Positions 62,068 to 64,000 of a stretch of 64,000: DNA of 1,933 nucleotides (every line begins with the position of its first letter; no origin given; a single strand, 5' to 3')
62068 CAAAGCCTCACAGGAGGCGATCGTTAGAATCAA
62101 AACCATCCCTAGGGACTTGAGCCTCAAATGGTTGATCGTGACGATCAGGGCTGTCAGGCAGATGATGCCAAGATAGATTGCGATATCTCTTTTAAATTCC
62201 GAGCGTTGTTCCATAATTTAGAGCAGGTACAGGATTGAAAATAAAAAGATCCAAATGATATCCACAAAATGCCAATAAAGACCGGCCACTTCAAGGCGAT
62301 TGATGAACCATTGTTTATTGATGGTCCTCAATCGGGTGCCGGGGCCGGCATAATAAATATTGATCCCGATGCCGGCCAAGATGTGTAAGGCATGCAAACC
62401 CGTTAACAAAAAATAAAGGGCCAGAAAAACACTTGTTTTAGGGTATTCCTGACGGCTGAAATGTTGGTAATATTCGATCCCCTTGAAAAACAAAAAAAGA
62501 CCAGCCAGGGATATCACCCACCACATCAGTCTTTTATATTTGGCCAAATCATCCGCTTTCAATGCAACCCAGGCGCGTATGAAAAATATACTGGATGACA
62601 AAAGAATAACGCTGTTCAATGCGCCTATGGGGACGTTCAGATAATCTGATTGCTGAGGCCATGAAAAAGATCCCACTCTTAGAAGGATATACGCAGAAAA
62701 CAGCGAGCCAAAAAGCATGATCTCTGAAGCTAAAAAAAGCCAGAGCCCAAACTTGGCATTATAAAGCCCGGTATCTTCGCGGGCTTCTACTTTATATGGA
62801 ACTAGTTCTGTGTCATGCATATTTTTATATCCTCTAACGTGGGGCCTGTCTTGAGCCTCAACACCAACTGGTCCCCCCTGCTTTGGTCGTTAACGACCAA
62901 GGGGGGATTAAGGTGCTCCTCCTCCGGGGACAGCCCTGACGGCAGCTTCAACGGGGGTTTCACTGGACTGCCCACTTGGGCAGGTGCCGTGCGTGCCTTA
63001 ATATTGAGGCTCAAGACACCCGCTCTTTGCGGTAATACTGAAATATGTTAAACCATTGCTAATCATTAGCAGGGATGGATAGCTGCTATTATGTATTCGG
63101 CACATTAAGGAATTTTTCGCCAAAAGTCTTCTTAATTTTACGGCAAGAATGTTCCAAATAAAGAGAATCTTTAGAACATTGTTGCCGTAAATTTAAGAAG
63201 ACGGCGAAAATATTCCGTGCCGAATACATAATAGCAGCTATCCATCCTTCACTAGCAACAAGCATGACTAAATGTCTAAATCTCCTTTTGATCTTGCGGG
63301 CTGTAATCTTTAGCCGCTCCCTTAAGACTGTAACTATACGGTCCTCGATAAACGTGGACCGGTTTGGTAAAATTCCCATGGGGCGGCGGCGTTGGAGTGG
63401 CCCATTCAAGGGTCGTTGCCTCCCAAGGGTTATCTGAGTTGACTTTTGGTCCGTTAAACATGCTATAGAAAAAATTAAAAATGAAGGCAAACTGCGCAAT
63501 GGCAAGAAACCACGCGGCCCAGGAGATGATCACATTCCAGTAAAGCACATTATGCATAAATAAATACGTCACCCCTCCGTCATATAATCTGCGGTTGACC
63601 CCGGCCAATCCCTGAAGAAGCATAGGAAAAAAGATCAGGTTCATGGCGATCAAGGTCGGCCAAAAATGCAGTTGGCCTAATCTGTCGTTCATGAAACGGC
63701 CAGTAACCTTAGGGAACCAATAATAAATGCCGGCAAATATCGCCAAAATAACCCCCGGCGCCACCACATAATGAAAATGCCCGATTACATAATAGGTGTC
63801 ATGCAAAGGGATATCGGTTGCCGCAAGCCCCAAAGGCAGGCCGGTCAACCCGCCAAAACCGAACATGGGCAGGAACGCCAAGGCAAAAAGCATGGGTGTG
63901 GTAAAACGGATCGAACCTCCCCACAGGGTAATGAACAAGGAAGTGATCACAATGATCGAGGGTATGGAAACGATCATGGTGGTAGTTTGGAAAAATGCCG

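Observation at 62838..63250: Recurrent composite spacer: stop codon, foldback (C or B), family A element, start codon, at three functionally coupled gene junctions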

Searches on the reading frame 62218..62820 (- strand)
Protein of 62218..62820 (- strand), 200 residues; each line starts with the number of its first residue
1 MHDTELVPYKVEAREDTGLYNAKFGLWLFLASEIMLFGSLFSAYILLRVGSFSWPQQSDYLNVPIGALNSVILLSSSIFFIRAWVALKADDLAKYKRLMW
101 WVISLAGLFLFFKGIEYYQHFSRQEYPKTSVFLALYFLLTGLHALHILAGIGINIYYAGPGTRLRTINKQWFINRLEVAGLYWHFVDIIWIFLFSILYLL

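Call 15: find_encoding_contigs(protein=window:62218-62820:-, flank=10000, max_places=6)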
Protein window:62218-62820:- (200 aa): no gene with exactly this product is on record in the collection.

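Call 40: search_protein_families(library=pfam, proteins=[window:62218-62820:-], max_evalue=0.00001)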
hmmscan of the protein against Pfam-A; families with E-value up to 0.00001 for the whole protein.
window:62218-62820:- (200 aa): 1 family
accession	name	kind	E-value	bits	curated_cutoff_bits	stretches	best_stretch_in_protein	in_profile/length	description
PF00510.24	COX3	-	1.8e-16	61.2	23.8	1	23-199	77-255/258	Cytochrome c oxidase subunit III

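Call 52: find_homologous_proteins(query=window:62218-62820:-, max_evalue=1e-20)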
Query window:62218-62820:- (200 aa): 6545 proteins with E <= 1e-20 among 8000 candidates; the best 120 are listed.
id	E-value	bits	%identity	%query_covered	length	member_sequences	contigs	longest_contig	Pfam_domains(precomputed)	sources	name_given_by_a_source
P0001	3.7e-127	440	100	100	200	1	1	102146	PF00510.24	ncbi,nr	ncbi:MAG: cytochrome c oxidase subunit 3 [Candidatus Omnitrophica bacterium]|nr:cytochrome c oxidase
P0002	1.1e-106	373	85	100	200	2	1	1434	PF00510.24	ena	-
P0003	3.3e-106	372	83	100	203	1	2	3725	PF00510.24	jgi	jgi:heme/copper-type cytochrome/quinol oxidase subunit 3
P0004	5.7e-106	371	83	100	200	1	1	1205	PF00510.24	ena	-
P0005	6.9e-106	371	83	100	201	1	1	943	PF00510.24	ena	-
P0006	1.4e-105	370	83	100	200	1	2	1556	PF00510.24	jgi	jgi:heme/copper-type cytochrome/quinol oxidase subunit 3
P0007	2.2e-105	369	83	100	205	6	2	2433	PF00510.24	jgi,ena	-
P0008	3.5e-105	368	83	100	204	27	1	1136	PF00510.24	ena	-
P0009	4.6e-104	365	82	100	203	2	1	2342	PF00510.24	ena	-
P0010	5.4e-104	364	82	100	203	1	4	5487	PF00510.24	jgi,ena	-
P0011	1.5e-103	363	82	100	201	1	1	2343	PF00510.24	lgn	-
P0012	3.9e-102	358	81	100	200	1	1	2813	PF00510.24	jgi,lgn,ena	-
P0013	8.7e-102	357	80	100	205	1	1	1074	PF00510.24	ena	-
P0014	1.0e-101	357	80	100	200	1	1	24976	PF00510.24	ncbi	-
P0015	1.5e-101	356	80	100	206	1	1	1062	PF00510.24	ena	-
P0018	1.5e-100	353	80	100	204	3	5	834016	PF00510.24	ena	-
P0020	5.2e-100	351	78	100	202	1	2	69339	PF00510.24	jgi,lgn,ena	-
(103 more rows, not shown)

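Call 53: find_encoding_contigs(protein=P0018, flank=7000, max_places=2)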
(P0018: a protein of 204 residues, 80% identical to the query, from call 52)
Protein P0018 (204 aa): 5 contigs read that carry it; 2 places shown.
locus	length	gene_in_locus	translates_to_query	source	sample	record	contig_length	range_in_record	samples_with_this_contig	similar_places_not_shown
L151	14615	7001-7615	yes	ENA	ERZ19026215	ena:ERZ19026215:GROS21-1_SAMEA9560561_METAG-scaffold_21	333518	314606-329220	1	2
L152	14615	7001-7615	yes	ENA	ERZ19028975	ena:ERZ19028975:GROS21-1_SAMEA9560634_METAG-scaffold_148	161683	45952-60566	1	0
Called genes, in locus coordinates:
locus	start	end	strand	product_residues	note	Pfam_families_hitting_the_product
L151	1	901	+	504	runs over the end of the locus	PF02874:ATP-synt_ab_N, PF00006:ATP-synt_ab, PF00306:ATP-synt_ab_C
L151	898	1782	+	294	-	PF00231:ATP-synt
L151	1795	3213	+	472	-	PF02874:ATP-synt_ab_N, PF00006:ATP-synt_ab, PF22919:ATP-synt_VA_C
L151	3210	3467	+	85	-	PF02823:ATP-synt_DE_N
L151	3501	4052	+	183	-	-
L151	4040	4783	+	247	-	PF13715:CarbopepD_reg_2 (faint), PF13620:CarboxypepD_reg (weak)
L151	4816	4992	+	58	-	-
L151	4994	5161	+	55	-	-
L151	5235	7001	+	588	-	PF00115:COX1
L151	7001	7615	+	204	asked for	PF00510:COX3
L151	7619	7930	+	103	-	-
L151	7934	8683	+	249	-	PF00116:COX2, PF13473:Cupredoxin_1 (faint)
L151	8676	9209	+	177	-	PF00355:Rieske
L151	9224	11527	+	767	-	PF00033:Cytochrome_B, PF13631:Cytochrom_B_N_2, PF00032:Cytochrom_B_C, PF02433:FixO (faint), PF00034:Cytochrom_C, PF13442:Cytochrome_CBB3 (weak)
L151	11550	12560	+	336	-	PF02628:COX15-CtaA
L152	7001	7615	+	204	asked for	PF00510:COX3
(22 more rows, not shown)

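Call 54: find_encoding_contigs(protein=P0014, flank=7000, max_places=2)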
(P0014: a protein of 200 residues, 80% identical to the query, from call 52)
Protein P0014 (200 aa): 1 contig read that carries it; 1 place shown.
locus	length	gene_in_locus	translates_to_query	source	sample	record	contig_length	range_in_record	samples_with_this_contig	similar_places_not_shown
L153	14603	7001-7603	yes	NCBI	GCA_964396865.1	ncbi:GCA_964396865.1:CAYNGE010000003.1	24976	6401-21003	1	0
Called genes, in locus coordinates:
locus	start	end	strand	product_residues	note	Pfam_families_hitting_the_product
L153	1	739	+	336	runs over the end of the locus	PF14279:HNH_5 (weak)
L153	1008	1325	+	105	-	PF02001:DUF134, PF08281:Sigma70_r4_2 (weak)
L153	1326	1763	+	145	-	PF09719:C_GCAxxG_C_C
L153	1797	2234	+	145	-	PF01451:LMWPc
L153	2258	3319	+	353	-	PF01758:SBF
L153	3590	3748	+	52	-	PF13711:DUF4160 (weak)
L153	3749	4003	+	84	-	PF10387:DUF2442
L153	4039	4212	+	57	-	PF02416:TatA_B_E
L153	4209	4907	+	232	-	PF00902:TatC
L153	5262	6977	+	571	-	PF00115:COX1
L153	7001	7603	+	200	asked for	PF00510:COX3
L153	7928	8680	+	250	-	PF00116:COX2, PF13473:Cupredoxin_1 (weak)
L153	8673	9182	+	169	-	PF25471:TM_PetC (weak), PF00355:Rieske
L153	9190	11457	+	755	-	PF00033:Cytochrome_B, PF13631:Cytochrom_B_N_2, PF00032:Cytochrom_B_C, PF02433:FixO (faint), PF13442:Cytochrome_CBB3 (faint), PF00034:Cytochrom_C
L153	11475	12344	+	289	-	PF01040:UbiA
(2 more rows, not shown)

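Call 55: find_encoding_contigs(protein=P0020, flank=7000, max_places=2)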
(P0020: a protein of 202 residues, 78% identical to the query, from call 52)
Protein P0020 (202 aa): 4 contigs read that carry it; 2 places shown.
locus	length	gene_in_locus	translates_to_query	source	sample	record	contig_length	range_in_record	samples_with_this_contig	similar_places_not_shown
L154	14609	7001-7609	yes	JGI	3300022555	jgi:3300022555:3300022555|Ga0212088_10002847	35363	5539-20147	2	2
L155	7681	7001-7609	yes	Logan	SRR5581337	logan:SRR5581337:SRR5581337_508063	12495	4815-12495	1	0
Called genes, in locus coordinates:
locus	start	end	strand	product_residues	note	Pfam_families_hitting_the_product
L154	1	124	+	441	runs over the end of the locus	PF00346:Complex1_49kDa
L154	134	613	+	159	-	PF01257:2Fe-2S_thioredx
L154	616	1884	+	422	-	PF01512:Complex1_51K, PF22461:SLBB_2, PF10531:SLBB, PF10589:NADH_4Fe-4S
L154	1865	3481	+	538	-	PF00111:Fer2, PF13510:Fer2_4, PF10588:NADH-G_4Fe-4S_3, PF22117:Fer4_Nqo3, PF04879:Molybdop_Fe4S4, PF22151:Fer4_NDSU1 (weak), PF00384:Molybdopterin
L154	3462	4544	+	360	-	PF00146:NADHdh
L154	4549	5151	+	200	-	PF13746:Fer4_18 (faint), PF13183:Fer4_8 (faint), PF13534:Fer4_17 (faint), PF13484:Fer4_16 (faint), PF13237:Fer4_10 (faint), PF12838:Fer4_7, PF13187:Fer4_9 (weak), PF00037:Fer4, +3 more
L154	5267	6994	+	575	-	PF00115:COX1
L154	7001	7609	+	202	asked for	PF00510:COX3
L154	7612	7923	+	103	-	PF03626:COX4_pro (weak)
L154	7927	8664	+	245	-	PF00116:COX2, PF13473:Cupredoxin_1 (weak)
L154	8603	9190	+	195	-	PF00355:Rieske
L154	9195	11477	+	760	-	PF00033:Cytochrome_B, PF13631:Cytochrom_B_N_2, PF00032:Cytochrom_B_C, PF02433:FixO (faint), PF00034:Cytochrom_C, PF13442:Cytochrome_CBB3 (weak)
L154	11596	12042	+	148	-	PF11026:DUF2721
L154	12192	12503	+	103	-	-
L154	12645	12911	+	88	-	-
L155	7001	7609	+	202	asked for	PF00510:COX3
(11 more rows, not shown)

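Call 56: find_encoding_contigs(protein=P0010, flank=5000, max_places=4)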
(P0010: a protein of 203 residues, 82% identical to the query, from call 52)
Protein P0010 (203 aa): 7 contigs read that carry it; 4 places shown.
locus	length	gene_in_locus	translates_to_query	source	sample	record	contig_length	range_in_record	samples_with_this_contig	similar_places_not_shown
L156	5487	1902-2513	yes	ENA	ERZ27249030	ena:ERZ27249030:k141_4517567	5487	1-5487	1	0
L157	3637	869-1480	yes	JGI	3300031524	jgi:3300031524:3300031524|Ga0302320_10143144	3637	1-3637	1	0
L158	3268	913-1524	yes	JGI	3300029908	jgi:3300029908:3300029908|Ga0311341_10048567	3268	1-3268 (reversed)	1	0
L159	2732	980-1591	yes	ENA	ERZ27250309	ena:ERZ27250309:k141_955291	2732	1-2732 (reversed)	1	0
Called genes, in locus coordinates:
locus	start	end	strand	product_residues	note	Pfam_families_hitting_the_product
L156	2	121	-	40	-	?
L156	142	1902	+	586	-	PF00115:COX1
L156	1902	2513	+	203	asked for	PF00510:COX3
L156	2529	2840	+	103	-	-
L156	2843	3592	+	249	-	PF00116:COX2, PF13473:Cupredoxin_1 (faint)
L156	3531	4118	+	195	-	PF00355:Rieske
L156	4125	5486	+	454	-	?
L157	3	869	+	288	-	?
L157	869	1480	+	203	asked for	PF00510:COX3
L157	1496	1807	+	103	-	-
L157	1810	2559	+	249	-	PF00116:COX2, PF13473:Cupredoxin_1 (faint)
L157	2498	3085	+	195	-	PF00355:Rieske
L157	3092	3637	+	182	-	?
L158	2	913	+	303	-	?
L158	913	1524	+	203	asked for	PF00510:COX3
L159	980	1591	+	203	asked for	PF00510:COX3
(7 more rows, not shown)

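Call 57: find_encoding_contigs(protein=P0003, flank=5000, max_places=3)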
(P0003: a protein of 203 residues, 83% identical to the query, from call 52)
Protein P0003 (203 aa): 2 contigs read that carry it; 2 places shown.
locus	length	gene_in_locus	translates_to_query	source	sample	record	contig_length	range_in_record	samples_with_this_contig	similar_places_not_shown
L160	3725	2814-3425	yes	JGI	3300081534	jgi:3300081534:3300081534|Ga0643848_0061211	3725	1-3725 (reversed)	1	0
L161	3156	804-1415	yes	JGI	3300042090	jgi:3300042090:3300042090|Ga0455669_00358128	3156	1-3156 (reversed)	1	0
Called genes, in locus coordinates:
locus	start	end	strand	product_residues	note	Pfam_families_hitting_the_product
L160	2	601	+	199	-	?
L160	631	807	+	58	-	-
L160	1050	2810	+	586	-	PF00115:COX1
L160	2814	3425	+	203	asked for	PF00510:COX3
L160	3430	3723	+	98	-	?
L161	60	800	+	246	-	PF00115:COX1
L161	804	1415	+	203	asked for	PF00510:COX3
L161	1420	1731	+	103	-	-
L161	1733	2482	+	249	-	PF00116:COX2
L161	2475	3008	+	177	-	PF00355:Rieske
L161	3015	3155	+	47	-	?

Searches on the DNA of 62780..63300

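Call 13: search_rna_families(source=window, start=62780, end=63300, threshold=evalue, max_evalue=10, show_alignments=3)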
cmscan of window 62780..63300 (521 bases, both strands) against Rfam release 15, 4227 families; matches with E-value up to 10: 12.
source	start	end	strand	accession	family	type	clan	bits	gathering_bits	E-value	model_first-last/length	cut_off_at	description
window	63074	63246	+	RF04205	MIR2606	Gene; miRNA;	-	41.3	139.7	6.6e-05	1-165/165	no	MIR2606 microRNA precursor family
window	63089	63233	+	RF03601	MIR7993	Gene; miRNA;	-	38.4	100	1.3e-05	1-138/138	no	MIR7993 microRNA precursor family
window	63089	63231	-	RF04206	MIR9555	Gene; miRNA;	-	30.4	119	0.0017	1-137/137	no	MIR9555 microRNA precursor family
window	63136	63193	-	RF00951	mir-1302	Gene; miRNA;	-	28.9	62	0.011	1-52/52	no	mir-1302 microRNA precursor family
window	63106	63219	+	RF04206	MIR9555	Gene; miRNA;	-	25.2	119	0.035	1-137/137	no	MIR9555 microRNA precursor family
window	63126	63201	-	RF03806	mir-2007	Gene; miRNA;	-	24.1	100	0.017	1-90/90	no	mir-2007 microRNA precursor family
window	63114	63211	-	RF03839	MIR2599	Gene; miRNA;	-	22.1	120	0.092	1-132/132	no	MIR2599 microRNA precursor family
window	63138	63190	+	RF01666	rox2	Cis-reg;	-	18.7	55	2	1-71/71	no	Drosophila rox2 ncRNA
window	63073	63247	-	RF02637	EF0408_EF0409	Gene; sRNA;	-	18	440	0.016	41-358/412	no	Enterococcus sRNA EF0408_EF0409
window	63137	63191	-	RF03480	mir-1284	Gene; miRNA;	-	16.5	80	4.5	21-76/92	no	mir-1284 microRNA precursor family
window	63106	63192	+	RF01494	rliD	Gene; antisense;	-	16.2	50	0.033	1-327/327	no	Listeria sRNA rliD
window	63095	63149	-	RF03093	queA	Gene; sRNA;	-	13.2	52.6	7.6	1-59/59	no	queA RNA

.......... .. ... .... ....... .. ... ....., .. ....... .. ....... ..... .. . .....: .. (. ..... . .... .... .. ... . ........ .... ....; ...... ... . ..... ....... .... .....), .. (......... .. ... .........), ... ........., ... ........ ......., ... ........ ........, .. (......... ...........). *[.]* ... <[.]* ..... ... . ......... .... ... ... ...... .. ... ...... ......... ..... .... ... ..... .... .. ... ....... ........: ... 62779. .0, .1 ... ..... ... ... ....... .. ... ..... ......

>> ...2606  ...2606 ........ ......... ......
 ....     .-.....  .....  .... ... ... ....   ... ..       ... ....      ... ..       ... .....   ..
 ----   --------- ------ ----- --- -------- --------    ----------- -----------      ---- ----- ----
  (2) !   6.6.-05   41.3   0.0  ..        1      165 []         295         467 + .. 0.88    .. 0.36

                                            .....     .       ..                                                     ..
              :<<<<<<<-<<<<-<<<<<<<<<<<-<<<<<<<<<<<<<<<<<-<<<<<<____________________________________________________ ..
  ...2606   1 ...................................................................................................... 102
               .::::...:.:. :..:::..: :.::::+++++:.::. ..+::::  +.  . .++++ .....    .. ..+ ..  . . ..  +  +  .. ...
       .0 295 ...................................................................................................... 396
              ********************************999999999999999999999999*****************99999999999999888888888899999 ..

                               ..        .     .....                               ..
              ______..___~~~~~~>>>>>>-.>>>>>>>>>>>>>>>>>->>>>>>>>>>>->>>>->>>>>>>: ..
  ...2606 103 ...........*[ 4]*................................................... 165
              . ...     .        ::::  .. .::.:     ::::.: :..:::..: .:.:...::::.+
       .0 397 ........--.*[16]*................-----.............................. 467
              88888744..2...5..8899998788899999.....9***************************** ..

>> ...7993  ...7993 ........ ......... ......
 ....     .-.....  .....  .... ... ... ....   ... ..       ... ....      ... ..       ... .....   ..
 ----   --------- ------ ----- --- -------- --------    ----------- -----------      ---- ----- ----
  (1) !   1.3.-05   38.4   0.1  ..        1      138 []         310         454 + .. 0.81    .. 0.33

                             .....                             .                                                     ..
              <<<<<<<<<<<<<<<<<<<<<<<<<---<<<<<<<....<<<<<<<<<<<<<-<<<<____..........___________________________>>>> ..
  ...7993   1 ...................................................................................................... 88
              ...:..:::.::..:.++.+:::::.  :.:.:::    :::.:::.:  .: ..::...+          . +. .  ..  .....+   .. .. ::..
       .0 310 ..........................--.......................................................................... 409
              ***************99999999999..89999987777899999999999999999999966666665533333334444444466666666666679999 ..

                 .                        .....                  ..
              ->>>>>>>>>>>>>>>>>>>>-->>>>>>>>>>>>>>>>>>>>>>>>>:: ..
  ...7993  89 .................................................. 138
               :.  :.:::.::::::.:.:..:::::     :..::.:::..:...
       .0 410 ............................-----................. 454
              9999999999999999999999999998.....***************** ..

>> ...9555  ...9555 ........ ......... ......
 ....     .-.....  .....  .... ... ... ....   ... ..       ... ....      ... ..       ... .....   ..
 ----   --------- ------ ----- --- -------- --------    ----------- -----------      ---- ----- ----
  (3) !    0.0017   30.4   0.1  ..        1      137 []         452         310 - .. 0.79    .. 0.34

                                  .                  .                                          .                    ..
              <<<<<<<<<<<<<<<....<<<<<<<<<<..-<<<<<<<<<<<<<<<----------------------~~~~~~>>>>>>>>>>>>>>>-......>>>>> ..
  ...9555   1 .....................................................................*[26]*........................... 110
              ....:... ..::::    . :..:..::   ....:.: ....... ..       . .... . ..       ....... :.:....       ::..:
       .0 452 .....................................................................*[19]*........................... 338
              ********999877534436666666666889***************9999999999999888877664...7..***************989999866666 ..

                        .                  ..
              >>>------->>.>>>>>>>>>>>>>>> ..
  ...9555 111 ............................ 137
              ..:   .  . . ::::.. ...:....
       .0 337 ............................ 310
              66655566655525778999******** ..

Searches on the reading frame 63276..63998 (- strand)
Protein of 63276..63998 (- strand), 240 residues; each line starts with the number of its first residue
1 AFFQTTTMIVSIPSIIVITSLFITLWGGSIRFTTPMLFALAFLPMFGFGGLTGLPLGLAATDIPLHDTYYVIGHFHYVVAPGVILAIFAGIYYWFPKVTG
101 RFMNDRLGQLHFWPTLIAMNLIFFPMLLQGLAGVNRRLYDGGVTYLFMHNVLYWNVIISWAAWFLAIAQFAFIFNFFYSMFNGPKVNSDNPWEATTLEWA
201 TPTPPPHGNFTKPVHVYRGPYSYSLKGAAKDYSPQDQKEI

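Call 40: search_protein_families(library=pfam, proteins=[window:63276-63998:-], max_evalue=0.00001)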
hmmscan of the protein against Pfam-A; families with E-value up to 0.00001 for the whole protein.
window:63276-63998:- (240 aa): 1 family
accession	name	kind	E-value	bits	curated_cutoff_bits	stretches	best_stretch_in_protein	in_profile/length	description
PF00115.25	COX1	-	3.4e-47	161.7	34.8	1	1-163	273-435/436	Cytochrome C and Quinol oxidase polypeptide I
